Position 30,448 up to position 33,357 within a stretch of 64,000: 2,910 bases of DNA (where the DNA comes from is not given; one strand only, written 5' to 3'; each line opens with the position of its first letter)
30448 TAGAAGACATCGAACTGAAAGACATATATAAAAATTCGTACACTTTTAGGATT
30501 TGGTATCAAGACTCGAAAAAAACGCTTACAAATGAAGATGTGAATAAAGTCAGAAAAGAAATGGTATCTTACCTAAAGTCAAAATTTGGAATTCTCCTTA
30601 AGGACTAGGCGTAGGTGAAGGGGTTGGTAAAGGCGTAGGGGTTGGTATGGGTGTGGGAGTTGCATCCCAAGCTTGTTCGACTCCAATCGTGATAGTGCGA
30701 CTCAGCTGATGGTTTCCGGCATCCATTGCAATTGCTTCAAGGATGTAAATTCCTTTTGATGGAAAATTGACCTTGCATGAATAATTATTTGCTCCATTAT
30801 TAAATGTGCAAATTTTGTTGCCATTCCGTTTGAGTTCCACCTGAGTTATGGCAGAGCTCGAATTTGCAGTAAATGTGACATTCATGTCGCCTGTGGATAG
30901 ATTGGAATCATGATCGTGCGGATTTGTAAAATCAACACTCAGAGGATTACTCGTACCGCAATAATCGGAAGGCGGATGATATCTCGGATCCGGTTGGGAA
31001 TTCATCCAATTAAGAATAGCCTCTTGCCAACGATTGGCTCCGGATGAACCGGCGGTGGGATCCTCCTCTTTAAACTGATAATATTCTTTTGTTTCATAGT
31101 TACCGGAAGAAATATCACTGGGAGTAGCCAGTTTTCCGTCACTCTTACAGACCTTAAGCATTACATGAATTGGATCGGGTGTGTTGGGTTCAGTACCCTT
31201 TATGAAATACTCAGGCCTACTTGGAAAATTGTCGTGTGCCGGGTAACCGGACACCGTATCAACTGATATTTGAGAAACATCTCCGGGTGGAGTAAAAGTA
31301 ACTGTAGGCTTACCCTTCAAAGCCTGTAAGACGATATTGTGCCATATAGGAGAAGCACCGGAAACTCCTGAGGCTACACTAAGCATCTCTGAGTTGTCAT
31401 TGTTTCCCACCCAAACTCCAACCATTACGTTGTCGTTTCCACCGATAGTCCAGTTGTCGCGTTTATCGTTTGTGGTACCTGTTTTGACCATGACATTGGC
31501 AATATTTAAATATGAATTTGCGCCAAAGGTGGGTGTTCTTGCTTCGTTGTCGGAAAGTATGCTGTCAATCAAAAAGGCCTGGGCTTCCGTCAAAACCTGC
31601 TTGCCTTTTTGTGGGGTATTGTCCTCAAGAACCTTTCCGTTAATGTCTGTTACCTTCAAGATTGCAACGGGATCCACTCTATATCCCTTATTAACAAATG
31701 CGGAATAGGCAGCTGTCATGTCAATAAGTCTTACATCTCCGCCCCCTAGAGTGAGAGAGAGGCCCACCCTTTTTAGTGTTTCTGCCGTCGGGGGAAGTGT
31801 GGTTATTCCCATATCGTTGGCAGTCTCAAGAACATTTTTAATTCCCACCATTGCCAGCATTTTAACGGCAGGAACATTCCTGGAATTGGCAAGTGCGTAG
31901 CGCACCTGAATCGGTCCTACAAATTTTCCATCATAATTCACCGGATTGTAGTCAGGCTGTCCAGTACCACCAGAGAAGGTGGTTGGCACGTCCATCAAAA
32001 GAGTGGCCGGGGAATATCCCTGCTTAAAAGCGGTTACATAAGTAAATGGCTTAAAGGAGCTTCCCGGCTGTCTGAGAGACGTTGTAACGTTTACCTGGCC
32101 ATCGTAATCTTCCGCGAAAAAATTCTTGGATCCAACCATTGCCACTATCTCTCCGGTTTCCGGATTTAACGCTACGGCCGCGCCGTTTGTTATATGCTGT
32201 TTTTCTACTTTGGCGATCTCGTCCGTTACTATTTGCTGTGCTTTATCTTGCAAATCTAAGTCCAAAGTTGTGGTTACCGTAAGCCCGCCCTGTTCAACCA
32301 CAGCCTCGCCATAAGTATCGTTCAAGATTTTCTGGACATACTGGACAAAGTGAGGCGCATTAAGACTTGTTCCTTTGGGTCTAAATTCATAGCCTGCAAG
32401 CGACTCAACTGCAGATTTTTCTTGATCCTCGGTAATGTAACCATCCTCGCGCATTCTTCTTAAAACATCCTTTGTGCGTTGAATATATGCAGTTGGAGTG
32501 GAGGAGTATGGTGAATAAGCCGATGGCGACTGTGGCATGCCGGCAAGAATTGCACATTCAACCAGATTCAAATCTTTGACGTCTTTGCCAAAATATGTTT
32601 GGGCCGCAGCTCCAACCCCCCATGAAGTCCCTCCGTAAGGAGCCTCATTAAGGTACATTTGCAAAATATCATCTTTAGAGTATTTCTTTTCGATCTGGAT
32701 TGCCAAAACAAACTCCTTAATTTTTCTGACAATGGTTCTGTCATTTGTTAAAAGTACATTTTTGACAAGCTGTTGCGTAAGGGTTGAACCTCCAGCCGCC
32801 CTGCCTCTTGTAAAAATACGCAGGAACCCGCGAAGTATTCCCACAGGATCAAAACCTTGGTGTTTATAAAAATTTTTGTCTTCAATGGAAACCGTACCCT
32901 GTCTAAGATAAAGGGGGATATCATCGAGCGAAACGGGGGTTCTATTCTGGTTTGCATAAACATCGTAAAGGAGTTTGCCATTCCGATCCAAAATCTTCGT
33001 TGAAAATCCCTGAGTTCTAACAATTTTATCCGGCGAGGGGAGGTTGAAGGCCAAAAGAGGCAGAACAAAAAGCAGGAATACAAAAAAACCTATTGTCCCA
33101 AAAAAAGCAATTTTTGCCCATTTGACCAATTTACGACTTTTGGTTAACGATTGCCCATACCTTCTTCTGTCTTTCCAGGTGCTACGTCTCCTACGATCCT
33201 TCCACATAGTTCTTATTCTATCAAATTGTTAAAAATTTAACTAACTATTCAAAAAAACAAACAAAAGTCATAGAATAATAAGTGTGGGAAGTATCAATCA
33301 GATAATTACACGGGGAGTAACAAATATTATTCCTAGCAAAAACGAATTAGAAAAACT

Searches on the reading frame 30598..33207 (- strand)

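Call 65: search_protein_families(library=pfam, proteins=[window:30598-33207:-], max_evalue=0.001)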
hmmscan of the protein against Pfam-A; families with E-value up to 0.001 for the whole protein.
window:30598-33207:- (869 aa): 3 families
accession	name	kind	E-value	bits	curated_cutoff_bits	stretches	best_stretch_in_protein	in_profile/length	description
PF00912.28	Transgly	-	6.8e-62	208.5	27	1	77-252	2-177/178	Transglycosylase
PF00905.27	Transpeptidase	-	1e-25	91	22.1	1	342-593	1-256/299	Penicillin binding protein transpeptidase domain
PF17957.7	Big_7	-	2.2e-06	28.7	24.1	1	757-824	2-59/70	Bacterial Ig domain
